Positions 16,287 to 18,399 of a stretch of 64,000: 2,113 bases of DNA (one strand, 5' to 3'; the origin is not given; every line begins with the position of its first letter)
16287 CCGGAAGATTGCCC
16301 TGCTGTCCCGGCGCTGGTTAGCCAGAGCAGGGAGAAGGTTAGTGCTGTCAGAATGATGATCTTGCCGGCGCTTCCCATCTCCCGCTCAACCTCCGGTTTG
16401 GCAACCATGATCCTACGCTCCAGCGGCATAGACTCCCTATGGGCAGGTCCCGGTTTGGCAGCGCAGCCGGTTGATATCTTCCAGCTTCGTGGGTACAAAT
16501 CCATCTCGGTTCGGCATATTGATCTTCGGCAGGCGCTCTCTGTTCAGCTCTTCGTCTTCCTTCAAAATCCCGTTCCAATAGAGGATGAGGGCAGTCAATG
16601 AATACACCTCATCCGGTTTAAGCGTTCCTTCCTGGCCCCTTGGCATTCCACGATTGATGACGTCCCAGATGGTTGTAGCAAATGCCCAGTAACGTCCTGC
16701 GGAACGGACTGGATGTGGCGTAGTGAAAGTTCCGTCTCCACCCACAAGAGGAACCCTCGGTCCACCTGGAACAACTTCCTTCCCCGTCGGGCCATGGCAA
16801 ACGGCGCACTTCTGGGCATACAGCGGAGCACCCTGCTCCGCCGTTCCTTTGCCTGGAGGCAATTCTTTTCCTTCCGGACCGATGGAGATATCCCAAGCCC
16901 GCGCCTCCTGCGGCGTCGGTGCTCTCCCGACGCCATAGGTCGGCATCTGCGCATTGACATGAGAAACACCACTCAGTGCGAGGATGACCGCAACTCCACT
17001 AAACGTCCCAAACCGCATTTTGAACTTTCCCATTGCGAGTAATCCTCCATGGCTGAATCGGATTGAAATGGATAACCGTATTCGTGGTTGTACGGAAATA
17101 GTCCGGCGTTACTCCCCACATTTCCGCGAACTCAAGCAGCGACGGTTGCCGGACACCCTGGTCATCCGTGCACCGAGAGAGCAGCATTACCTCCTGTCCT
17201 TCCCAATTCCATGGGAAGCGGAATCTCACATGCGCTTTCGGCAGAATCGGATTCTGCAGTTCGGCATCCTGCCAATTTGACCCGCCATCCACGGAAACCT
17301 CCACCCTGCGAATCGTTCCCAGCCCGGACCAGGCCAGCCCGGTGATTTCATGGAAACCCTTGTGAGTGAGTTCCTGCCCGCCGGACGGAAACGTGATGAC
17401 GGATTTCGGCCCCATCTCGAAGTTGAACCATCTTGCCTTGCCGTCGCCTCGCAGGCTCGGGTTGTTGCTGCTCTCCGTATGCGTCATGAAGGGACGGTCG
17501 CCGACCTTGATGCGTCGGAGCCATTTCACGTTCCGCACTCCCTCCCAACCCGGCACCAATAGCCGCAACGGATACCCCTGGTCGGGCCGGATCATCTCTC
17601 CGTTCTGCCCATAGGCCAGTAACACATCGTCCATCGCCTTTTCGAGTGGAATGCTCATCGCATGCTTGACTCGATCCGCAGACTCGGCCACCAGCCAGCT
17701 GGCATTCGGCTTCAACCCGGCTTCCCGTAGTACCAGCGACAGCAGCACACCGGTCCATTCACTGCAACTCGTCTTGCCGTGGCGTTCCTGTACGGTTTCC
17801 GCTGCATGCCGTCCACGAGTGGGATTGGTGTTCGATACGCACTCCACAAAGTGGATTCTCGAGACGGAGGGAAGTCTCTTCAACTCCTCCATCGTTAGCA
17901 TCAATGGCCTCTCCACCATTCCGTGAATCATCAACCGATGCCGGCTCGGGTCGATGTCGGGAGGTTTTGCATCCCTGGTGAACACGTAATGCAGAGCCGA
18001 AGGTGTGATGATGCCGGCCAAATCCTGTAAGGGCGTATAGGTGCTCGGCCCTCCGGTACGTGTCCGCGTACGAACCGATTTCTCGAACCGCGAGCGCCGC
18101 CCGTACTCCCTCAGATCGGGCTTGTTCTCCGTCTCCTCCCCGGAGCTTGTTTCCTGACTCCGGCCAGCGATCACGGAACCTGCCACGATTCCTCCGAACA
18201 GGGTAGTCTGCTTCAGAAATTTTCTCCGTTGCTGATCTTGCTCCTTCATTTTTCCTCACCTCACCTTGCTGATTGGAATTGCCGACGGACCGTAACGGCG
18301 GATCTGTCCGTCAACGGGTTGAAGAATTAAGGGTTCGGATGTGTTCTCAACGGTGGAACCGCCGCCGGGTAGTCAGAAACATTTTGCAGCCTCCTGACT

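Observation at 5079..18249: Mirror-image paralogous respiratory-type clusters (SorA-like Mo enzyme, cytochrome c, cyt-c/beta-propeller fusion, diheme cytochrome) flanking a lactonase-like gene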

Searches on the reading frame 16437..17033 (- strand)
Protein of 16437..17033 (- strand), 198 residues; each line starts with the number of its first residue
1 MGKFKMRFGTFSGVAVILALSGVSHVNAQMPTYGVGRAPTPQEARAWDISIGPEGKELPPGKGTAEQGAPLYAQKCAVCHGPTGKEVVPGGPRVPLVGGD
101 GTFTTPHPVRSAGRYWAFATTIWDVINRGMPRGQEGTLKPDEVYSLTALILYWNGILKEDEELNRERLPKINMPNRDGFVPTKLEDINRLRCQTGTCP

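Call 8: search_protein_families(library=ncbifam, proteins=[window:16437-17033:-], max_evalue=0.01)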
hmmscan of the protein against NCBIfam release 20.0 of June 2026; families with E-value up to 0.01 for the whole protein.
window:16437-17033:- (198 aa): 0 families

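Call 9: search_protein_families(library=pfam, proteins=[window:16437-17033:-], max_evalue=0.01)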
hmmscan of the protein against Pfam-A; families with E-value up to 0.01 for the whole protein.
window:16437-17033:- (198 aa): 2 families
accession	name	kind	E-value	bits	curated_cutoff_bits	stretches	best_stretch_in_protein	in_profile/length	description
PF13442.11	Cytochrome_CBB3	-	3.9e-07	30.7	27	1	64-148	2-66/68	Cytochrome C oxidase, cbb3-type, subunit III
PF00034.26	Cytochrom_C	-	1.2e-05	27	21.3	1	65-150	1-86/90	Cytochrome c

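Call 22: search_solved_structures(query=window:16437-17033:-, max_evalue=0.01, show_alignments=1)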
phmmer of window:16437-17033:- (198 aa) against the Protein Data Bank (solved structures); distinct sequences matched with E-value up to 0.01: 4.
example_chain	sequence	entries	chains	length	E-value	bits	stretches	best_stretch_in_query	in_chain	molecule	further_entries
2xts_B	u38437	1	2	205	4e-36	127.7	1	33-183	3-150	CYTOCHROME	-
8smr_G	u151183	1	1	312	6.2e-05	25.7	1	48-92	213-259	Cbb3-type cytochrome c oxidase subunit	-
3mk7_C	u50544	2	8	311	0.00012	24.8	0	52-94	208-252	Cytochrome c oxidase, cbb3-type, subunit P | Cbb3-type cytochrome c oxidase subunit CcoP1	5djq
8snh_G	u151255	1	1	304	0.00015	24.5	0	55-94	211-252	Cbb3-type cytochrome c oxidase subunit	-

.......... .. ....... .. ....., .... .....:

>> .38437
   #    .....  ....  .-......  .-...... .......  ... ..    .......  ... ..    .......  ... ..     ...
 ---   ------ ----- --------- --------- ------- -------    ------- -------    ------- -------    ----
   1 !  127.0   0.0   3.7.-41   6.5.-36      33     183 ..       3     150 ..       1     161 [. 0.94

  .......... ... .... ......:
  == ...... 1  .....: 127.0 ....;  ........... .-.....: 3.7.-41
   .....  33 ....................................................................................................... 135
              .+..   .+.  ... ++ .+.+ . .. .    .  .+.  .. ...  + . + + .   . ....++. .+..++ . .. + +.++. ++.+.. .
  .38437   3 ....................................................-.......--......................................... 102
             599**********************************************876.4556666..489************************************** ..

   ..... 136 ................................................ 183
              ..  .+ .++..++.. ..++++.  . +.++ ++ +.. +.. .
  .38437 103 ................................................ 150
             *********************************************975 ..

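Call 83: search_protein_representatives(protein=window:16437-17033:-)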
Query: 198 residues. Proteins with E-value up to 0.001 (for the whole library): 3032; up to 1e-10: 1415; up to 1e-30: 123. The best 150 are listed.
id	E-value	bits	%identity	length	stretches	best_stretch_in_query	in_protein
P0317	1.0e-66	240.8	40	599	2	29-181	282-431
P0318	7.4e-57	208.5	55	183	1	23-198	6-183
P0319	1.1e-56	208.0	59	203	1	19-185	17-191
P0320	1.7e-48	181.2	53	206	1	19-183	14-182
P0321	3.9e-48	180.0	49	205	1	14-187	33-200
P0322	3.5e-47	176.9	51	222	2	10-132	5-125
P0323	5.6e-46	173.0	51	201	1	24-183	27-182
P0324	7.0e-45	169.4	50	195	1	15-185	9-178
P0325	2.0e-44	167.9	50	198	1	18-180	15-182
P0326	2.5e-44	167.6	47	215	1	16-187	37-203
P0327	1.1e-42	162.2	53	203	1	27-183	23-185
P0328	1.6e-42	161.7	52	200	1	26-180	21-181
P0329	1.8e-42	161.6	57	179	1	15-150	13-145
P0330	2.1e-42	161.3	48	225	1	24-182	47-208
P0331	3.2e-42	160.7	50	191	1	25-182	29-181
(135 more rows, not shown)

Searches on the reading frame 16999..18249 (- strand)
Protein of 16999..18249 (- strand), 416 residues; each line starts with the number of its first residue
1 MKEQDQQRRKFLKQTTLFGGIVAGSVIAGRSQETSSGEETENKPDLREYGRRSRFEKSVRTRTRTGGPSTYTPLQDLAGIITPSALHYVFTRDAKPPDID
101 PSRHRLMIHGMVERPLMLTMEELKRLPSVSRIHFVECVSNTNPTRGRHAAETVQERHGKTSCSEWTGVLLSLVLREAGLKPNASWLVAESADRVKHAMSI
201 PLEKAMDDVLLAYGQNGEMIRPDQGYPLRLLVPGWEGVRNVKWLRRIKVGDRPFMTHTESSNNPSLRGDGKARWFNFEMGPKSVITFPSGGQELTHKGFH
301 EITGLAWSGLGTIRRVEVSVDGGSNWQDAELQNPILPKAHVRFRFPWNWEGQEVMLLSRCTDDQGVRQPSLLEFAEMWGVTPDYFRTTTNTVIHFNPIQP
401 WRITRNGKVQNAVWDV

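Call 8: search_protein_families(library=ncbifam, proteins=[window:16999-18249:-], max_evalue=0.01)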
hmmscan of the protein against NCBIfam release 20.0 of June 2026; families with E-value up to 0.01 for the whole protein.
window:16999-18249:- (416 aa): 4 families
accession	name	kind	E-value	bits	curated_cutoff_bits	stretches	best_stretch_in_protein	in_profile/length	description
TIGR04555.1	sulfite_DH_soxC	equivalog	2.8e-141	471.2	420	1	8-412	1-408/408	sulfite dehydrogenase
NF052245.1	SorA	equivalog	1.1e-36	126.5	600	1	8-371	1-376/396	SorA family sulfite dehydrogenase catalytic subunit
NF052247.1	SorT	equivalog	1.5e-34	119.4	570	1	79-370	62-364/387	SorT family sulfite dehydrogenase catalytic subunit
NF003767.0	PRK05363.1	equivalog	2.1e-07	30.5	207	1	6-253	23-249/320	protein-methionine-sulfoxide reductase catalytic subunit MsrP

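Call 9: search_protein_families(library=pfam, proteins=[window:16999-18249:-], max_evalue=0.01)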
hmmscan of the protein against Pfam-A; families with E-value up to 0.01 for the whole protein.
window:16999-18249:- (416 aa): 2 families
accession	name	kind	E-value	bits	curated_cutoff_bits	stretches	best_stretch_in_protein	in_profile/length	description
PF00174.25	Oxidored_molyb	-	2.4e-51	174.1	24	1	96-256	4-167/169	Oxidoreductase molybdopterin binding domain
PF03404.22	Mo-co_dimer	-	1.6e-11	44.8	22.7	1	277-337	5-69/138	Mo-co oxidoreductase dimerisation domain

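Call 21: search_solved_structures(query=window:16999-18249:-, max_evalue=0.00001)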
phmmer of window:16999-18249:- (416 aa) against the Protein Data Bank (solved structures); distinct sequences matched with E-value up to 0.00001: 21.
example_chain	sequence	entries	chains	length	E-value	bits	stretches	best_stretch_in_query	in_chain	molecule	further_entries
2xts_A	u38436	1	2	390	1.8e-75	257.4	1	47-412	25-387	SULFITE DEHYDROGENASE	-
2a9d_A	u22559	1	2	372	4.6e-25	91.3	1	79-341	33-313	Sulfite Oxidase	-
3r18_A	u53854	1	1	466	2.4e-24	89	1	79-341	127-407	Sulfite oxidase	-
3r19_A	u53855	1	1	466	2.6e-24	88.8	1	79-340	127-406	Sulfite oxidase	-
2a99_A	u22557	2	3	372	4.4e-24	88.1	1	79-341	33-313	Sulfite Oxidase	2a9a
2a9b_A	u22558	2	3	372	1.1e-23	86.8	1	79-341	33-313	Sulfite Oxidase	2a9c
1sox_A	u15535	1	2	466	1.2e-23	86.7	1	79-341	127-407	SULFITE OXIDASE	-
3hc2_A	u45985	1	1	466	1.3e-23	86.5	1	79-341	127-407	sulfite oxidase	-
2bii_A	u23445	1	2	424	1.8e-23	86.1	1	72-334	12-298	NITRATE REDUCTASE [NADPH]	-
2bih_A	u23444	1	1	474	2.1e-23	85.9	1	72-334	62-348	NITRATE REDUCTASE [NADPH]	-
3hbq_A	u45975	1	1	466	2.4e-22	82.4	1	79-341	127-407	Sulphite oxide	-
3hbg_A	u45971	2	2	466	3.3e-22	81.9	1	79-341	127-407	Sulfite Oxidase mutant C185S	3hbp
5wa0_A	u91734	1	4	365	1.5e-21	79.7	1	79-373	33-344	Putative sulfite oxidase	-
5k3x_A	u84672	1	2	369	1.6e-21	79.7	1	79-373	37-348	Putative sulfite oxidase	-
4pw3_A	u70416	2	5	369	1.6e-21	79.7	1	79-373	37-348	Putative sulfite oxidase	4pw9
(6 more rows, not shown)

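Call 79: search_solved_structures(query=window:16999-18249:-, max_evalue=1e-22, show_alignments=5)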
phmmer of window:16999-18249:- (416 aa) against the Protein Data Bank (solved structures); distinct sequences matched with E-value up to 1e-22: 10.
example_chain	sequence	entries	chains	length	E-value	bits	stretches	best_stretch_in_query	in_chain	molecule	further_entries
2xts_A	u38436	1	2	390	1.8e-75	257.4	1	47-412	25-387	SULFITE DEHYDROGENASE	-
2a9d_A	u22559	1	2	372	4.6e-25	91.3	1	79-341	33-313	Sulfite Oxidase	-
3r18_A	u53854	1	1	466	2.4e-24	89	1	79-341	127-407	Sulfite oxidase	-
3r19_A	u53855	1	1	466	2.6e-24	88.8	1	79-340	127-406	Sulfite oxidase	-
2a99_A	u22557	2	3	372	4.4e-24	88.1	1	79-341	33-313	Sulfite Oxidase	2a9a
2a9b_A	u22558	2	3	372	1.1e-23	86.8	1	79-341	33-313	Sulfite Oxidase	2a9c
1sox_A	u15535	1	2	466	1.2e-23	86.7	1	79-341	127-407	SULFITE OXIDASE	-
3hc2_A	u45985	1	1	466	1.3e-23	86.5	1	79-341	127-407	sulfite oxidase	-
2bii_A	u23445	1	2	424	1.8e-23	86.1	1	72-334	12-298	NITRATE REDUCTASE [NADPH]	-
2bih_A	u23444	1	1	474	2.1e-23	85.9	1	72-334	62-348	NITRATE REDUCTASE [NADPH]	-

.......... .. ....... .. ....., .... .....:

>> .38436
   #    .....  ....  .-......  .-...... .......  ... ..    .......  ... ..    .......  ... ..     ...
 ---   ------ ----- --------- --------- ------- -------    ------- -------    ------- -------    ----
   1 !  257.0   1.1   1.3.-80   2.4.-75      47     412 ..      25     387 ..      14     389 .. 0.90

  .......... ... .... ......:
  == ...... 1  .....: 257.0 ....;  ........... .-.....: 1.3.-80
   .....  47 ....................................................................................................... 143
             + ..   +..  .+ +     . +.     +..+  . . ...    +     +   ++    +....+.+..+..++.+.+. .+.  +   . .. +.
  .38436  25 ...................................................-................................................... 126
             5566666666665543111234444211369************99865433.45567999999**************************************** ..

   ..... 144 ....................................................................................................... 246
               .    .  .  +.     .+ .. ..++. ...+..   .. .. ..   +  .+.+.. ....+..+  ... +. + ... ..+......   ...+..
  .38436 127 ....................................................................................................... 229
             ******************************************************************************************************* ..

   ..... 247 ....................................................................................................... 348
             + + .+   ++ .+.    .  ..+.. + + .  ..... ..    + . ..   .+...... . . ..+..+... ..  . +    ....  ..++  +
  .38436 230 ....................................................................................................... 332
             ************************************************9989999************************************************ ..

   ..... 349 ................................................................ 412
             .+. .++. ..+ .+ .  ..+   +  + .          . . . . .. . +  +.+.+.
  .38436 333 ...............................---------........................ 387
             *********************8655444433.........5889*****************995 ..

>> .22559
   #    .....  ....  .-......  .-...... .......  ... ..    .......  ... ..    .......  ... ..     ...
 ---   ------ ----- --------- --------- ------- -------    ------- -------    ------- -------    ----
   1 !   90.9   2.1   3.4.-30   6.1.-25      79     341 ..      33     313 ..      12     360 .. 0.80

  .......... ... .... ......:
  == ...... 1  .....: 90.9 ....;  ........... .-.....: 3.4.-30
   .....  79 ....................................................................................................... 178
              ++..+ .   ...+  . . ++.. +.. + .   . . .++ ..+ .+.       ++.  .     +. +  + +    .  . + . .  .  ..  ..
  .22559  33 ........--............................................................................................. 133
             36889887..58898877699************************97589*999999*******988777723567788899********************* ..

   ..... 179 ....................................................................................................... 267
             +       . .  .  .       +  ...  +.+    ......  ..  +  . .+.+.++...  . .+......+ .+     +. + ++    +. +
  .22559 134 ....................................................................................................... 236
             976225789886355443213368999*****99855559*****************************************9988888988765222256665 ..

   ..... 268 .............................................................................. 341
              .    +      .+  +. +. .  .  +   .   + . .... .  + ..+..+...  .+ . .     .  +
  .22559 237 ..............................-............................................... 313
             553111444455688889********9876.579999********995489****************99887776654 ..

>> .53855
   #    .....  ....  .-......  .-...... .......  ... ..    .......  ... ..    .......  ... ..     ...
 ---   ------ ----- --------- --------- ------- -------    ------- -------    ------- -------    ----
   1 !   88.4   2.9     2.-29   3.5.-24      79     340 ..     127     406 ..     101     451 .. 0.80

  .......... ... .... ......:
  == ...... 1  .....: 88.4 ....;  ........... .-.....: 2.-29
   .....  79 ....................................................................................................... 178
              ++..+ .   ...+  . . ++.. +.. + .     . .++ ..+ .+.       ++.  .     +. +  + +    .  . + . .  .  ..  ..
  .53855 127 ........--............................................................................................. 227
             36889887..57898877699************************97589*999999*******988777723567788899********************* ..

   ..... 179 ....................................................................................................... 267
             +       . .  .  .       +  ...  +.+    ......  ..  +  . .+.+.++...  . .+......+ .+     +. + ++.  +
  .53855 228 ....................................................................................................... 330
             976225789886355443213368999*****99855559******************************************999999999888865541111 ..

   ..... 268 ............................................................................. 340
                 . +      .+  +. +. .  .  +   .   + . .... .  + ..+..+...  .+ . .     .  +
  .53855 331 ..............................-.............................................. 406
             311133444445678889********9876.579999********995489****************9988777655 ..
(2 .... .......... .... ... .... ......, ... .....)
